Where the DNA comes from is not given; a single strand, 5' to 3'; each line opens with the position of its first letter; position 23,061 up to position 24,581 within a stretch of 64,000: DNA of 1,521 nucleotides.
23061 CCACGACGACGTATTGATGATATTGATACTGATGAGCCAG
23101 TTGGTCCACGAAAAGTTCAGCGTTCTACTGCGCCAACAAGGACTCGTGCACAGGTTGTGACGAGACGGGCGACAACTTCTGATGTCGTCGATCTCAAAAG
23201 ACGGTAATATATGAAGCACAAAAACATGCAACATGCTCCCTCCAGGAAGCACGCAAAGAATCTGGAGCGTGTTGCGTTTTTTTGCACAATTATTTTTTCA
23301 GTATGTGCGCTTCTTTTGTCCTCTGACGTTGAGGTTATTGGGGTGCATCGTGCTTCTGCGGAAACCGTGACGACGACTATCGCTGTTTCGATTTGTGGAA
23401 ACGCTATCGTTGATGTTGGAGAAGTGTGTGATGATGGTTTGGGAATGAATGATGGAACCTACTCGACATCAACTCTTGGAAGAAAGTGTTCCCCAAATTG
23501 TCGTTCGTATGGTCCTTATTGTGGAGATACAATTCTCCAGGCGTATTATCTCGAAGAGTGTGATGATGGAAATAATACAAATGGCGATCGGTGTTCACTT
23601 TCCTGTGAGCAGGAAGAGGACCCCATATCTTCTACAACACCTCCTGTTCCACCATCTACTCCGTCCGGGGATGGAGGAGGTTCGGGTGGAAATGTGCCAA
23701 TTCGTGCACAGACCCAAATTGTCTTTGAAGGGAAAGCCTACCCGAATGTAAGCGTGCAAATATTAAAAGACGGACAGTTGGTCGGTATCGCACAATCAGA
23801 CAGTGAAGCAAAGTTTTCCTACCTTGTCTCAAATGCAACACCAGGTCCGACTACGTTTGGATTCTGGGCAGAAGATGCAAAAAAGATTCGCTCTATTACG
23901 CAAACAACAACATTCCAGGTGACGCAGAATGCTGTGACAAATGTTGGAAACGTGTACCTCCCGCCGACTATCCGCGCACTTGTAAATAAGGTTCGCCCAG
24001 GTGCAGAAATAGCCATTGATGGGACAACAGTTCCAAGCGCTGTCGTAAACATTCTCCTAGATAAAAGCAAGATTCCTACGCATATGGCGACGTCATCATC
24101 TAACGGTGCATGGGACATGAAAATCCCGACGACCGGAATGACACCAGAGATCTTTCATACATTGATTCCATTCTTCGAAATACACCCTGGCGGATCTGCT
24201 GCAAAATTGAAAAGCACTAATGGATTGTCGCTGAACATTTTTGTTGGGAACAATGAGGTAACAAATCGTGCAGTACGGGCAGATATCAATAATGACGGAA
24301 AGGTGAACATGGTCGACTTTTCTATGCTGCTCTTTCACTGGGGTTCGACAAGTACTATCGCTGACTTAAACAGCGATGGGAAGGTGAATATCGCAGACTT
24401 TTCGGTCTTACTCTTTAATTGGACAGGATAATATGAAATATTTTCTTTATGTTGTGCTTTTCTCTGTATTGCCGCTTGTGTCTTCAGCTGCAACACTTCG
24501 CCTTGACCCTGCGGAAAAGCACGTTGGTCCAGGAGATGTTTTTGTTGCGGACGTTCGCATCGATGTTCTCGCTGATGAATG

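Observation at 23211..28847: Cohesin-dockerin module locus: a dockerin protein, two membrane-anchored cohesin proteins, and a cohesin+dockerin adaptor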

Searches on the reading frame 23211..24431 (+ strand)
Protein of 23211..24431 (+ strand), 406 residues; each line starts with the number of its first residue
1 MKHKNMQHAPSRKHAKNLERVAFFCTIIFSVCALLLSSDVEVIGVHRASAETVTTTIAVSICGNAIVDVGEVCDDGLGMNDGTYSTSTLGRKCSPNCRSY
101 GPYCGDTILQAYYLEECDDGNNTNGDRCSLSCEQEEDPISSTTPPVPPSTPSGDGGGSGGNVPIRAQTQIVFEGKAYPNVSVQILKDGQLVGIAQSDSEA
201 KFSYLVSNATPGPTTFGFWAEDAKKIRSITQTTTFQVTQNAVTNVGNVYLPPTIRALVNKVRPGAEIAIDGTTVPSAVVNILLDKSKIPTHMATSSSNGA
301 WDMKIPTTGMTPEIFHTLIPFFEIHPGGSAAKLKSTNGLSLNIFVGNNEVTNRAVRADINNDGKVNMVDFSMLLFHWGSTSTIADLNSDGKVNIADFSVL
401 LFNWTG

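Call 3: search_protein_families(library=pfam, proteins=[window:23211-24431:+], max_evalue=1)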
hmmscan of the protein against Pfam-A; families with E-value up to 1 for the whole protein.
window:23211-24431:+ (406 aa): 6 families
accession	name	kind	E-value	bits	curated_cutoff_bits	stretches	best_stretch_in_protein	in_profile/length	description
PF13948.11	DUF4215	-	2.1e-09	38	27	2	92-132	9-46/47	Domain of unknown function (DUF4215)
PF00404.24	Dockerin_1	-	4.4e-09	36.8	22.9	2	357-400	2-52/57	Dockerin type I domain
PF00036.39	EF-hand_1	-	0.0015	18.4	25.4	0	383-401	8-26/29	EF hand domain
PF17936.7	Big_6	-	0.0062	17.2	27.6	1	171-234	16-80/83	Bacterial Ig domain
PF13833.12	EF-hand_8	-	0.0084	16.3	28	0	383-402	33-52/54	EF-hand domain pair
PF13202.12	EF-hand_5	-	0.026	14.4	25.9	0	384-398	8-22/25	EF hand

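Call 49: search_solved_structures(query=A6, max_evalue=1, show_alignments=1)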
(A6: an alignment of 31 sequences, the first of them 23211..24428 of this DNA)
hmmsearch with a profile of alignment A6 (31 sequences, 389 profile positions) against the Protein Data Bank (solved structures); distinct sequences matched with E-value up to 1: 35.
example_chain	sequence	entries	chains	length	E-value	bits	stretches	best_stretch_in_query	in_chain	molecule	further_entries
8a7d_C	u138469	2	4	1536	2.1e-06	30.3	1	85-120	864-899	Pappalysin-1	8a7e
7y5n_C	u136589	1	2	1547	2.1e-06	30.3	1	85-120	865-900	Pappalysin-1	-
7ufg_A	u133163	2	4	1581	2.1e-06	30.3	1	85-120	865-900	Pappalysin-1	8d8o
8hgg_C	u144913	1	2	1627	2.2e-06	30.2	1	85-120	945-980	Pappalysin-1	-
7y5q_A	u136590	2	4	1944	3.1e-06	29.7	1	85-120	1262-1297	Maltose/maltodextrin-binding periplasmic protein,Pappalysin-1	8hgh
2y3n_B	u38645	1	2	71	7.5e-06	28.5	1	338-383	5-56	CELLULOSOMAL FAMILY-48 PROCESSIVE GLYCOSIDE HYDROLASE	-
8sl1_A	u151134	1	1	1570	9.4e-06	28.1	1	84-127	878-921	Pappalysin-2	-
4fl4_A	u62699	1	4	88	0.00015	24.2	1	337-383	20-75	Glycoside hydrolase family 9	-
1daq_A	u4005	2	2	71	0.0002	23.8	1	337-383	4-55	ENDOGLUCANASE SS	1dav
2mte_A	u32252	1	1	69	0.00023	23.6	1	337-383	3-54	Cellulose 1,4-beta-cellobiosidase (reducing end) CelS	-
2yik_A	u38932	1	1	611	0.00045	22.6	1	337-383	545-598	ENDOGLUCANASE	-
4cj0_A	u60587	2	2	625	0.0017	20.7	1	333-383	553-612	ENDOGLUCANASE D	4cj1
1clc_A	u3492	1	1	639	0.0018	20.6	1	333-383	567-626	ENDOGLUCANASE CELD; EC: 3.2.1.4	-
5nrm_B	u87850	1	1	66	0.0041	19.4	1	340-384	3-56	DocCel5: Type I dockerin repeat domain from A. cellulolyticus family 5 endoglucanase WP_01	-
2ccl_B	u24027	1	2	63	0.034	16.4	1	340-381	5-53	ENDO-1,4-BETA-XYLANASE Y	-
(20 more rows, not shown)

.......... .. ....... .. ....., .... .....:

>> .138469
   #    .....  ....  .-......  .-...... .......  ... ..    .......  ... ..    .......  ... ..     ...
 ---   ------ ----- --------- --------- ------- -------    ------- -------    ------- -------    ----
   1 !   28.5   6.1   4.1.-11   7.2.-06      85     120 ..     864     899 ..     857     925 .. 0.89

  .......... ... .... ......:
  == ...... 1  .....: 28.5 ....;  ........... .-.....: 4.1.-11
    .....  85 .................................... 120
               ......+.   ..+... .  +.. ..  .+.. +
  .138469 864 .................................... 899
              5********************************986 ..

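Call 50: search_protein_families(library=ncbifam, proteins=[window:23211-24431:+], max_evalue=0.1)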
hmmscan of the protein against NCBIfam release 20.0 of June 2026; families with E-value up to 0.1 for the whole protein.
window:23211-24431:+ (406 aa): 5 families
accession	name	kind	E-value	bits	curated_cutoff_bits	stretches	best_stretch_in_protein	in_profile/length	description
TIGR02232.1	myxo_disulf_rpt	repeat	1.4e-10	40.8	20.8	1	102-136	2-34/38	cysteine-rich acidic repeat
NF041540.1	dockerin_GC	domain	5e-05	23.6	29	1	357-404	3-63/67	GC-type dockerin domain-anchored protein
NF033510.3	Ca_tandemer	repeat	0.0072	16.7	50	1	256-308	22-72/96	Ca2+-stabilized repeat-containing adhesin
NF049990.1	CellobisidaseCelK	equivalog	0.037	12.2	1700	1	347-400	820-878/889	cellulose 1,4-beta-cellobiosidase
TIGR01564.1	S_layer_MJ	subfamily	0.09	11.4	25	0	157-204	281-327/571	S-layer protein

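Call 51: list_cluster_members(proteins=[P0001, P0121, P0128, window:23211-24428:+, window:20148-22025:+, window:22137-23204:+])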
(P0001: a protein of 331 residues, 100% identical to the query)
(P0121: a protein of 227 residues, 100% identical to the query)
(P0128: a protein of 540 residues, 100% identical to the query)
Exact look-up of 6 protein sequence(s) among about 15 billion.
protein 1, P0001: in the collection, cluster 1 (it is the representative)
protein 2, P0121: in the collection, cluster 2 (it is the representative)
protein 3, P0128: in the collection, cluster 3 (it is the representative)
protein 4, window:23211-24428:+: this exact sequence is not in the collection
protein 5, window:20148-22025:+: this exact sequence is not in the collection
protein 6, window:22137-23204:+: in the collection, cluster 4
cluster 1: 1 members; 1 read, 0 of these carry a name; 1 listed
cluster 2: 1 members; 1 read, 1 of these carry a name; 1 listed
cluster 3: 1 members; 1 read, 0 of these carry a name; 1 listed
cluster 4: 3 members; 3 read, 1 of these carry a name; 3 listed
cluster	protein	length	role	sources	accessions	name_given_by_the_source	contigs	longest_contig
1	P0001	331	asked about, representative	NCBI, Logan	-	-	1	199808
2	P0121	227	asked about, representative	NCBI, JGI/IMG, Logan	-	hypothetical protein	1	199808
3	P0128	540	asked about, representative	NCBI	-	-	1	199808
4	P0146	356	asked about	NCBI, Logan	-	-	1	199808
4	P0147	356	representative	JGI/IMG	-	hypothetical protein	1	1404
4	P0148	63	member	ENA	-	-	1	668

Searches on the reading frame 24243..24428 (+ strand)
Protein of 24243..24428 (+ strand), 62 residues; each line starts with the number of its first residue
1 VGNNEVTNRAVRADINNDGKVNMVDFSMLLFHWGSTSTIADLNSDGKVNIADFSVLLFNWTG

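Call 75: search_protein_representatives(protein=window:24243-24428:+)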
Query: 62 residues. Proteins with E-value up to 0.001 (for the whole library): 8403; up to 1e-10: 435; up to 1e-30: 3. The best 150 are listed.
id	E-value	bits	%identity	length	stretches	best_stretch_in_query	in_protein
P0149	3.8e-65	228.0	40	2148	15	14-62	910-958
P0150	2.9e-35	134.1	44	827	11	9-52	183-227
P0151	6.2e-32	123.7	40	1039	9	6-52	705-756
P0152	6.2e-28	111.1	37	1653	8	10-57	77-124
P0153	2.7e-27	109.1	34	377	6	10-60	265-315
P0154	3.5e-25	102.5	41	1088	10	13-54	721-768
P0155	3.4e-24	99.4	42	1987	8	13-56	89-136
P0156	3.6e-24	99.3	46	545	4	12-61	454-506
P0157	3.8e-24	99.2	36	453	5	10-56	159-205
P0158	3.9e-24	99.2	42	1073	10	7-55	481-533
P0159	9.2e-24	98.0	41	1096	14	11-56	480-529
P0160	2.0e-23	97.0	42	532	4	12-60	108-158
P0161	8.2e-23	95.0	37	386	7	12-60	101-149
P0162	1.7e-22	94.1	45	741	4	10-61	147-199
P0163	3.6e-22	93.0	48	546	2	12-62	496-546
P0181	1.3e-18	81.8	75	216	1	11-62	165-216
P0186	2.9e-18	80.7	71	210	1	11-62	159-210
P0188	4.3e-18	80.2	65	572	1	6-62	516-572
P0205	1.0e-16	75.9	61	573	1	2-62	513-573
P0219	7.3e-16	73.2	59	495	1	9-62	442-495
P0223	9.3e-16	72.9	63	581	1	11-62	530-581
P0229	1.2e-15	72.5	60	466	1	5-62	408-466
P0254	6.8e-15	70.2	62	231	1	2-62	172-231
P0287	6.0e-14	67.2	65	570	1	11-62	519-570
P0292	7.3e-14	66.9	63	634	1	11-62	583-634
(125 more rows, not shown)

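Call 76: search_protein_families(library=pfam, proteins=[P0188, P0205, P0223, P0287, P0292, P0181, P0186, P0254, P0219, P0229], max_evalue=0.001)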
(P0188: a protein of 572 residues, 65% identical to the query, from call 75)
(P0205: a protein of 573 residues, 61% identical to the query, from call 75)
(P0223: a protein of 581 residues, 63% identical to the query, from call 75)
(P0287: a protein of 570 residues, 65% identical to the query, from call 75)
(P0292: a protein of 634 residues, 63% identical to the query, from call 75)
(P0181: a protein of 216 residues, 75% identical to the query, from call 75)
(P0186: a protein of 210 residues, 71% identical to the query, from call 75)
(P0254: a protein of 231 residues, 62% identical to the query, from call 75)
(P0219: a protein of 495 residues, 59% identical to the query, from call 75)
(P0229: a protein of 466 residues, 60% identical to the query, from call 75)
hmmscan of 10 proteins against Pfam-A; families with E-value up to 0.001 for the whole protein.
P0188 (572 aa): 2 families
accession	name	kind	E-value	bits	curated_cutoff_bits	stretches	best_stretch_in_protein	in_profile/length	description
PF00404.24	Dockerin_1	-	1.5e-10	41.5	22.9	1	523-566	2-52/57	Dockerin type I domain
PF17936.7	Big_6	-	6.9e-05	23.5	27.6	0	333-397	13-78/83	Bacterial Ig domain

P0205 (573 aa): 5 families
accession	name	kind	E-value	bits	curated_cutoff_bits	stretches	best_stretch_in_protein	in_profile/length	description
PF17936.7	Big_6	-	7.7e-10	39.3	27.6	1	339-404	14-80/83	Bacterial Ig domain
PF00404.24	Dockerin_1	-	8.8e-08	32.7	22.9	0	512-540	24-52/57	Dockerin type I domain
PF19077.6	Big_13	-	1e-06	29.6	27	0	337-406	28-99/102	Bacterial Ig-like domain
PF07495.19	Y_Y_Y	-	7.2e-05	23.1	26.6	0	373-407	29-62/65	Y_Y_Y domain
PF13833.12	EF-hand_8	-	0.00054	20.1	28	0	524-543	34-53/54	EF-hand domain pair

P0223 (581 aa): 1 family
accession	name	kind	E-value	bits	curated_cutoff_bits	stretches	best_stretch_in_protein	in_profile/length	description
PF00404.24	Dockerin_1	-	7.8e-10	39.2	22.9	2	533-575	3-52/57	Dockerin type I domain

P0287 (570 aa): 4 families
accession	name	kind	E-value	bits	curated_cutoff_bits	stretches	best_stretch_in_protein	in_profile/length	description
PF19077.6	Big_13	-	3.1e-07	31.3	27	0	336-385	35-86/102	Bacterial Ig-like domain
PF00404.24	Dockerin_1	-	8.5e-06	26.3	22.9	1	521-564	2-52/57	Dockerin type I domain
PF07495.19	Y_Y_Y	-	0.00015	22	26.6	0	150-169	33-52/65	Y_Y_Y domain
PF17936.7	Big_6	-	0.00073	20.2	27.6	0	330-385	13-69/83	Bacterial Ig domain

P0292 (634 aa): 2 families
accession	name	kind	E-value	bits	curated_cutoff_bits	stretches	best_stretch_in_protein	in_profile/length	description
PF00404.24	Dockerin_1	-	1.5e-06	28.7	22.9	1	585-628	2-52/57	Dockerin type I domain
PF17936.7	Big_6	-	0.00024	21.7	27.6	0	396-461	14-80/83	Bacterial Ig domain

P0181 (216 aa): 3 families
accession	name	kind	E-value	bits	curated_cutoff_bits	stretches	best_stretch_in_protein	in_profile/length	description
PF00404.24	Dockerin_1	-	2.4e-09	37.7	22.9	1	167-210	2-52/57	Dockerin type I domain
PF13833.12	EF-hand_8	-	0.00012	22.1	28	0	193-212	33-52/54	EF-hand domain pair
PF00036.39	EF-hand_1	-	0.0008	19.2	25.4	0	167-183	9-25/29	EF hand domain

P0186 (210 aa): 1 family
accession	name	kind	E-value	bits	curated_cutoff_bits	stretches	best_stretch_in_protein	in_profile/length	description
PF00404.24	Dockerin_1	-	1.1e-09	38.7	22.9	1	161-204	2-52/57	Dockerin type I domain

P0254 (231 aa): 2 families
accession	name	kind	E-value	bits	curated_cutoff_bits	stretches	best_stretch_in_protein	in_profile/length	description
PF00404.24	Dockerin_1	-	2.7e-09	37.5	22.9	1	182-225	2-52/57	Dockerin type I domain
PF13833.12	EF-hand_8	-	0.00079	19.6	28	0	209-227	34-52/54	EF-hand domain pair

P0219 (495 aa): 1 family
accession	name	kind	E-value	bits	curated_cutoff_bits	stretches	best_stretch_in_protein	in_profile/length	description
PF00404.24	Dockerin_1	-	0.00037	21.1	22.9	0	446-489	2-52/57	Dockerin type I domain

P0229 (466 aa): 2 families
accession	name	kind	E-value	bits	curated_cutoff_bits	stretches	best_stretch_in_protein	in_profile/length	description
PF00404.24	Dockerin_1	-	2.7e-07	31.1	22.9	1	418-460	3-52/57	Dockerin type I domain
PF00036.39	EF-hand_1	-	0.00082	19.2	25.4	0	444-460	9-25/29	EF hand domain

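Call 77: find_encoding_contigs(protein=P0188, flank=8000, max_places=2)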
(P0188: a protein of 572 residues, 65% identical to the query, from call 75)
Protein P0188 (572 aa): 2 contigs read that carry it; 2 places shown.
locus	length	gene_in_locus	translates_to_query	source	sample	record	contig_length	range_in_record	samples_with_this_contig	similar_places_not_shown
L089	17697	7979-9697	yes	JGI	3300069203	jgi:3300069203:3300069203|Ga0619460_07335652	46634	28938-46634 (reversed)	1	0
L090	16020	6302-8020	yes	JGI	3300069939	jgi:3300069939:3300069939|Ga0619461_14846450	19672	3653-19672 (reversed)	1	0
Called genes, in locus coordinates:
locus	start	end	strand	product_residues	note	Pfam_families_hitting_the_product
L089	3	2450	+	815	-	?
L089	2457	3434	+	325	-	-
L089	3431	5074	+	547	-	PF13399:LytR_C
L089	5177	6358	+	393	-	-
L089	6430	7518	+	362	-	-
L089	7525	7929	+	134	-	-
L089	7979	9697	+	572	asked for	PF00404:Dockerin_1 (weak)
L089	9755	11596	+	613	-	PF04041:Glyco_hydro_130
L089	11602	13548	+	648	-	PF04041:Glyco_hydro_130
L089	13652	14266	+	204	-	PF00011:HSP20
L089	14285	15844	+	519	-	PF00963:Cohesin (weak)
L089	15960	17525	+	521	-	-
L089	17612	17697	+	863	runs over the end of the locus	-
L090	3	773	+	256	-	?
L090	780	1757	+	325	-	-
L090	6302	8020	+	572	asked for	PF00404:Dockerin_1 (weak)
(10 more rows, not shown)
